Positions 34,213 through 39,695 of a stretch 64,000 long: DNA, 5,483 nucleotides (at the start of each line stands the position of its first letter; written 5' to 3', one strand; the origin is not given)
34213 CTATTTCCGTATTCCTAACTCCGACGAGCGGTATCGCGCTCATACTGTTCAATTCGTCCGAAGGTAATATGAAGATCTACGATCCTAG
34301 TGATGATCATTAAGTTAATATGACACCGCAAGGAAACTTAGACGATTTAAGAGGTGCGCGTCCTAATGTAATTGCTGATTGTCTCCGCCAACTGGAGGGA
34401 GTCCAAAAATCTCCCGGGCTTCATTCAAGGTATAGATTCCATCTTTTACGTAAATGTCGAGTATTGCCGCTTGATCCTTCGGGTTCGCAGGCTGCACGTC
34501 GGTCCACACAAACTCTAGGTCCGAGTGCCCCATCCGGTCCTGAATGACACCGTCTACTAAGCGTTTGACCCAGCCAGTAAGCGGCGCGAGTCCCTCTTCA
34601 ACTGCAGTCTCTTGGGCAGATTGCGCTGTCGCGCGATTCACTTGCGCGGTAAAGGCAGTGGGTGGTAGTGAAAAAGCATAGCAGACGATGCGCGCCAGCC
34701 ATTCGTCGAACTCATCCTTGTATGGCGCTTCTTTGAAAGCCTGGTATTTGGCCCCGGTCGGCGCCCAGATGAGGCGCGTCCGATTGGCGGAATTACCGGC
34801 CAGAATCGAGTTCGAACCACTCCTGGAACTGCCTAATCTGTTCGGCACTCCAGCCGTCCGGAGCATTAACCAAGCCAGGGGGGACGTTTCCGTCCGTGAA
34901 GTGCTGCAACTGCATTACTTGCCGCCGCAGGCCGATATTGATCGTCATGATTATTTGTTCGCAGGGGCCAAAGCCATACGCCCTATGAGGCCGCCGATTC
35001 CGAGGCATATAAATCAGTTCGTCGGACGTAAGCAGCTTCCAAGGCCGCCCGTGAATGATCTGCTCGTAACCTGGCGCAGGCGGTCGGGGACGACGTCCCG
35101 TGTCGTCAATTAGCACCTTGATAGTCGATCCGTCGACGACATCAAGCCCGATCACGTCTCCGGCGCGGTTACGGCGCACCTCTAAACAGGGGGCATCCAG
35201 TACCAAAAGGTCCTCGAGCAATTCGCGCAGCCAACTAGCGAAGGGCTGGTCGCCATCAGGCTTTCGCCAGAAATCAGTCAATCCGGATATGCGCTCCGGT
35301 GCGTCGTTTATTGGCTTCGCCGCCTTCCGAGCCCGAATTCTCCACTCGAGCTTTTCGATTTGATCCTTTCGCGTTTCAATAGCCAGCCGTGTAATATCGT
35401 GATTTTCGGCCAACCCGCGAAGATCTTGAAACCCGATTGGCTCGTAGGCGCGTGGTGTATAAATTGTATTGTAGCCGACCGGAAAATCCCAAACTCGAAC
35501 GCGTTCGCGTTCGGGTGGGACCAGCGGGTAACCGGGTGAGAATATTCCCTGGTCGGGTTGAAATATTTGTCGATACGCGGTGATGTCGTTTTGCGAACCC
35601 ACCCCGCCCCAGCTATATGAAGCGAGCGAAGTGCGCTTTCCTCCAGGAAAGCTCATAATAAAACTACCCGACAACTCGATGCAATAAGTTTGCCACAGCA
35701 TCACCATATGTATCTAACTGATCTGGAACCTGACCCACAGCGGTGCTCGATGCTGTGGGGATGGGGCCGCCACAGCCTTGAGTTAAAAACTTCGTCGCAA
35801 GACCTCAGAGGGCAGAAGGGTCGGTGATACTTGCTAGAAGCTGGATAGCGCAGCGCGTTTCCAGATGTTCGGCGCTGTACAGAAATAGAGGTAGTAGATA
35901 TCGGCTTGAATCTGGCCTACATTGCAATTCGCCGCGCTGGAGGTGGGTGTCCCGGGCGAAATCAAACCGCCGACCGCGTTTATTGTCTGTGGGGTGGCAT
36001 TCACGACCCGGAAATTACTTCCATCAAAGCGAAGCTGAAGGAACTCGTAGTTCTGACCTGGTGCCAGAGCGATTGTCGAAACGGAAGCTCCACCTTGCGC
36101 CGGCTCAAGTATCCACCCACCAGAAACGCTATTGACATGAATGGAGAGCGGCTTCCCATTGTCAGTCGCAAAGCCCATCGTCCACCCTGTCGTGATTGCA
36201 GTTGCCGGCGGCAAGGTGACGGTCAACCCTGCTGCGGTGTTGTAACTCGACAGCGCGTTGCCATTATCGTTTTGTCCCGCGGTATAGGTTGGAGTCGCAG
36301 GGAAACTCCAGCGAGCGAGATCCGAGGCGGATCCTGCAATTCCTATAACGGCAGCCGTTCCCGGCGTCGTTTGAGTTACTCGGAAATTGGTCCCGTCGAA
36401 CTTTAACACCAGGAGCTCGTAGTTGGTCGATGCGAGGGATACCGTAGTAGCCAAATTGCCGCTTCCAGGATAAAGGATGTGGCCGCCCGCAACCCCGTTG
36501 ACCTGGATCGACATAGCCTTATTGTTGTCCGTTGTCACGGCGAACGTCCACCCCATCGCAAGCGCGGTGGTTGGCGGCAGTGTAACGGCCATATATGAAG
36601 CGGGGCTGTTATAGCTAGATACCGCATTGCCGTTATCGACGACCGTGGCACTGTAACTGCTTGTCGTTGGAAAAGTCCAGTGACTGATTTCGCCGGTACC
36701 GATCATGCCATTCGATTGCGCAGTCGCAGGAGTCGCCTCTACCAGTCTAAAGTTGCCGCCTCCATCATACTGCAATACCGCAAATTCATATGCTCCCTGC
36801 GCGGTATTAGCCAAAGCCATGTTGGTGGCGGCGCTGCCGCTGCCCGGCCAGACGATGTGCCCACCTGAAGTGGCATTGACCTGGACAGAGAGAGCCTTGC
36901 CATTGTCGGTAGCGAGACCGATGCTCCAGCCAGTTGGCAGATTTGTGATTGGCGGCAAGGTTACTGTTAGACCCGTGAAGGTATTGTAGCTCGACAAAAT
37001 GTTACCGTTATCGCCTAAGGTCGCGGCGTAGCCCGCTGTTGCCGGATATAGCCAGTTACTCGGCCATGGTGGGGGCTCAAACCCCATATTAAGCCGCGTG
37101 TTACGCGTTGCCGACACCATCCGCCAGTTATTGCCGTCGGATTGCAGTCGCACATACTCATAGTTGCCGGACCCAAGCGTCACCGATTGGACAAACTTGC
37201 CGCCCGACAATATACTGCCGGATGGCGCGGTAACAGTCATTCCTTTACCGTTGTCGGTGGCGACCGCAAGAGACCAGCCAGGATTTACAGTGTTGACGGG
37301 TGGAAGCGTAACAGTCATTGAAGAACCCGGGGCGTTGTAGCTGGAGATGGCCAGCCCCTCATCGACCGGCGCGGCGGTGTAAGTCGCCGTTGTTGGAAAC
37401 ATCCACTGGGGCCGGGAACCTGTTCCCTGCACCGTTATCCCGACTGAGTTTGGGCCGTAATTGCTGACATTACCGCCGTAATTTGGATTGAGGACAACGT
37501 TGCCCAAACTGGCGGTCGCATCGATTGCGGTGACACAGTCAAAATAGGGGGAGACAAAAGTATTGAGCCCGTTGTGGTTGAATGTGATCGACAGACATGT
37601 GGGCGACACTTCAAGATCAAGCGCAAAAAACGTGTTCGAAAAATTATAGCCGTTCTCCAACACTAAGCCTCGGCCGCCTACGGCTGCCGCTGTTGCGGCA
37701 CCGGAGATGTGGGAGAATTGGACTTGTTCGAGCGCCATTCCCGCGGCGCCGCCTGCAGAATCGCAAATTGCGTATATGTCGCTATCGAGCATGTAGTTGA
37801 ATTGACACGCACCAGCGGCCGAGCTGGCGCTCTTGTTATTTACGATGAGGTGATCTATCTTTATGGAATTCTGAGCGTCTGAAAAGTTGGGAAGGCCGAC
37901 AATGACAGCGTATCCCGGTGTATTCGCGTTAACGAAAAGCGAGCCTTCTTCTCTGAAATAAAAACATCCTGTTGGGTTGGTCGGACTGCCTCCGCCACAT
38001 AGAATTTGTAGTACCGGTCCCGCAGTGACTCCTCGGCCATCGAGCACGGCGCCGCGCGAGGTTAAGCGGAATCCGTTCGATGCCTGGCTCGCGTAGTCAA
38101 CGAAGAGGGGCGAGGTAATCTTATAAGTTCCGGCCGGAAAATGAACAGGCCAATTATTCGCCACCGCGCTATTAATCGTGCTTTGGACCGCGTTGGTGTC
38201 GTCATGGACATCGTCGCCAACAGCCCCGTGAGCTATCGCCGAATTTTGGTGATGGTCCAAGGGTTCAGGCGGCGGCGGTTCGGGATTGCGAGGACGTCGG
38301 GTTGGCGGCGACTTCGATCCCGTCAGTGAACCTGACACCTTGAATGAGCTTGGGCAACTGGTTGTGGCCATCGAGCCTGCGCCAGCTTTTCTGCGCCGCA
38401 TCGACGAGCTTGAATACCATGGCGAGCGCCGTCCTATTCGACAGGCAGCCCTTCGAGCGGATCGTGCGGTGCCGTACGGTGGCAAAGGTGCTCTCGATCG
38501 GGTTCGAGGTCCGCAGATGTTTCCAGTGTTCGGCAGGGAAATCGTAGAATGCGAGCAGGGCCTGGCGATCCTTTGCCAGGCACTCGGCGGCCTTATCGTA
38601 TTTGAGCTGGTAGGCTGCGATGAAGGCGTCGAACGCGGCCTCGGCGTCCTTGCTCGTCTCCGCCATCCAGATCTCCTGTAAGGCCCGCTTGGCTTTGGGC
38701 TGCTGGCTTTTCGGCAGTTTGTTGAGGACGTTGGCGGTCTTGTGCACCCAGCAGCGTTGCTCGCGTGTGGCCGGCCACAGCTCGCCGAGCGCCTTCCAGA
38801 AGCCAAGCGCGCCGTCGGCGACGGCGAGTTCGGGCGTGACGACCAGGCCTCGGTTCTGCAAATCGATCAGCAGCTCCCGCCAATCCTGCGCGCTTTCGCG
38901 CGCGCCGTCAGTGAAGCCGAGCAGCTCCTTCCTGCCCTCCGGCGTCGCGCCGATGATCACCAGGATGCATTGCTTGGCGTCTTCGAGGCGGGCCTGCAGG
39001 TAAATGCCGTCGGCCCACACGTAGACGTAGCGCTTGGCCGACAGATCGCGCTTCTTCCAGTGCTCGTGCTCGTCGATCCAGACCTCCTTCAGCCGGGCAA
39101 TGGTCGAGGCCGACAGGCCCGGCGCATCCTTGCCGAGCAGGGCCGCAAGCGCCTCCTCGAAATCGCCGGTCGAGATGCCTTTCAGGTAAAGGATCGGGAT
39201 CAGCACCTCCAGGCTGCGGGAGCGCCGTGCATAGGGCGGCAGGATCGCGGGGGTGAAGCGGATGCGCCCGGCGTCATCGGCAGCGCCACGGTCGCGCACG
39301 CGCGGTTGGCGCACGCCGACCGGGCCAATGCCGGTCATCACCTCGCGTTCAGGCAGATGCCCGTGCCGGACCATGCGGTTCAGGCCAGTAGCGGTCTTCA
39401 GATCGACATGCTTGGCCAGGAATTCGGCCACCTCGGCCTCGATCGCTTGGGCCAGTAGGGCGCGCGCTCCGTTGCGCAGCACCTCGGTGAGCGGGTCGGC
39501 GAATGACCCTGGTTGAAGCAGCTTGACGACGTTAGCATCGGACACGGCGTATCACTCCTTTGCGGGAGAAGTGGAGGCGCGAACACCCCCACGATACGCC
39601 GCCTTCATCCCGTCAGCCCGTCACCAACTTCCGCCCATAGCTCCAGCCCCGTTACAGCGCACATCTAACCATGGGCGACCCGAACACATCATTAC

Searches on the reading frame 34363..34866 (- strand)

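Call 9: search_protein_families(library=pfam, max_evalue=0.001, proteins=[window:34363-34866:-])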
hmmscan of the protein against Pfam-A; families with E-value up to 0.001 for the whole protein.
window:34363-34866:- (167 aa): 1 family
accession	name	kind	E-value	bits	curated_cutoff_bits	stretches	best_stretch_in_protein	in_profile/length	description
PF04860.17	Phage_portal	-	1.6e-10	41.1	39.1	1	23-154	187-320/321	Phage portal protein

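Call 10: search_protein_families(library=phrogs, max_evalue=0.001, proteins=[window:34363-34866:-])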
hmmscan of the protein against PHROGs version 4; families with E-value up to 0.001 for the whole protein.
window:34363-34866:- (167 aa): 3 families
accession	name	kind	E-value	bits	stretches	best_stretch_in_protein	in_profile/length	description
phrog_2662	-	head and packaging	1.6e-26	94.1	1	19-164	260-413/717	portal protein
phrog_12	-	head and packaging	1.5e-09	38.4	1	38-164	292-422/646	portal protein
phrog_5929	-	head and packaging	0.00019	21.8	1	58-163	80-189/228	portal protein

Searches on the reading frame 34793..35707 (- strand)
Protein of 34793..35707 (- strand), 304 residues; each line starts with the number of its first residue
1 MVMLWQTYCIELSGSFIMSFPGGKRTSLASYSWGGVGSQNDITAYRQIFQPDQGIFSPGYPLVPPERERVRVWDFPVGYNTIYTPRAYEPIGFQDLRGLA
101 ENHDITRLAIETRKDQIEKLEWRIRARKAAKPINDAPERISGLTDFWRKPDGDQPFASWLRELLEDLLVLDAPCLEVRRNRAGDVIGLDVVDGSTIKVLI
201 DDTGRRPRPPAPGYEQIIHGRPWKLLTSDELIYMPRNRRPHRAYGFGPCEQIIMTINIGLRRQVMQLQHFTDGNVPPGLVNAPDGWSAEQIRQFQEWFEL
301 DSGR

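Call 9: search_protein_families(library=pfam, max_evalue=0.001, proteins=[window:34793-35707:-])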
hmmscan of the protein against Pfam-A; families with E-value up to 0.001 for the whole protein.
window:34793-35707:- (304 aa): 1 family
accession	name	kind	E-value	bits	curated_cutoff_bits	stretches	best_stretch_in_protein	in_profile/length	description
PF04860.17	Phage_portal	-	1.2e-11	44.9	39.1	1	109-299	6-183/321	Phage portal protein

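Call 10: search_protein_families(library=phrogs, max_evalue=0.001, proteins=[window:34793-35707:-])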
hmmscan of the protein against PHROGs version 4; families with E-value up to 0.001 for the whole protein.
window:34793-35707:- (304 aa): 2 families
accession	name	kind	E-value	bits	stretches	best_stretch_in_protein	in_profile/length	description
phrog_2662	-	head and packaging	2e-44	153.3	1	71-298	33-259/717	portal protein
phrog_12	-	head and packaging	7.9e-18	65.8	1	90-299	79-274/646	portal protein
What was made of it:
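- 34363..35707 (-): Portal gene (PF04860), split here by a frameshift into 34793-35707 and 34363-34866. Calls 9 and 10.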

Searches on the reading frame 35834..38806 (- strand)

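Call 9: search_protein_families(library=pfam, max_evalue=0.001, proteins=[window:35834-38806:-])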
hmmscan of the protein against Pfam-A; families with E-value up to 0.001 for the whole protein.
window:35834-38806:- (990 aa): 1 family
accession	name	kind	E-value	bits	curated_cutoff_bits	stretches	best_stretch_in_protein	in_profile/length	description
PF12708.12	Pect-lyase_RHGA_epim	-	3.8e-08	33.8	27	1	194-237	8-53/213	Rhamnogalacturonase A/epimerase, pectate lyase-like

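Call 10: search_protein_families(library=phrogs, max_evalue=0.001, proteins=[window:35834-38806:-])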
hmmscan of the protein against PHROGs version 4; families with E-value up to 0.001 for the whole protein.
window:35834-38806:- (990 aa): 2 families
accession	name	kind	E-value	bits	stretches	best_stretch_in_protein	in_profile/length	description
phrog_17312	-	tail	9.2e-11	41.7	1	953-990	755-792/792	tail protein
phrog_7458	-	tail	0.00028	20.3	1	192-239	127-175/732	tail spike protein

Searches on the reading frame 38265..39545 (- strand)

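Call 9: search_protein_families(library=pfam, max_evalue=0.001, proteins=[window:38265-39545:-])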
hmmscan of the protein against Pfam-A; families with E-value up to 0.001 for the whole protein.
window:38265-39545:- (426 aa): 1 family
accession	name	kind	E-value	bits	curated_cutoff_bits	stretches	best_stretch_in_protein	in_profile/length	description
PF00872.24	Transposase_mut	-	1e-64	219.2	21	1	20-388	23-376/379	Transposase, Mutator family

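Call 10: search_protein_families(library=phrogs, max_evalue=0.001, proteins=[window:38265-39545:-])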
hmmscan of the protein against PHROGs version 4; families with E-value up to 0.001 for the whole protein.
window:38265-39545:- (426 aa): 4 families
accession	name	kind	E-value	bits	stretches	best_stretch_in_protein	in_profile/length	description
phrog_2331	-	integration and excision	1.9e-96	324.1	1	19-410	27-403/407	transposase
phrog_3035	-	integration and excision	6.1e-20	72.9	1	144-388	110-343/369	transposase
phrog_11688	-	integration and excision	2.7e-13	51.2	1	267-388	1-122/143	transposase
phrog_5567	-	unknown function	5.3e-05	23.9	1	19-140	23-131/140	-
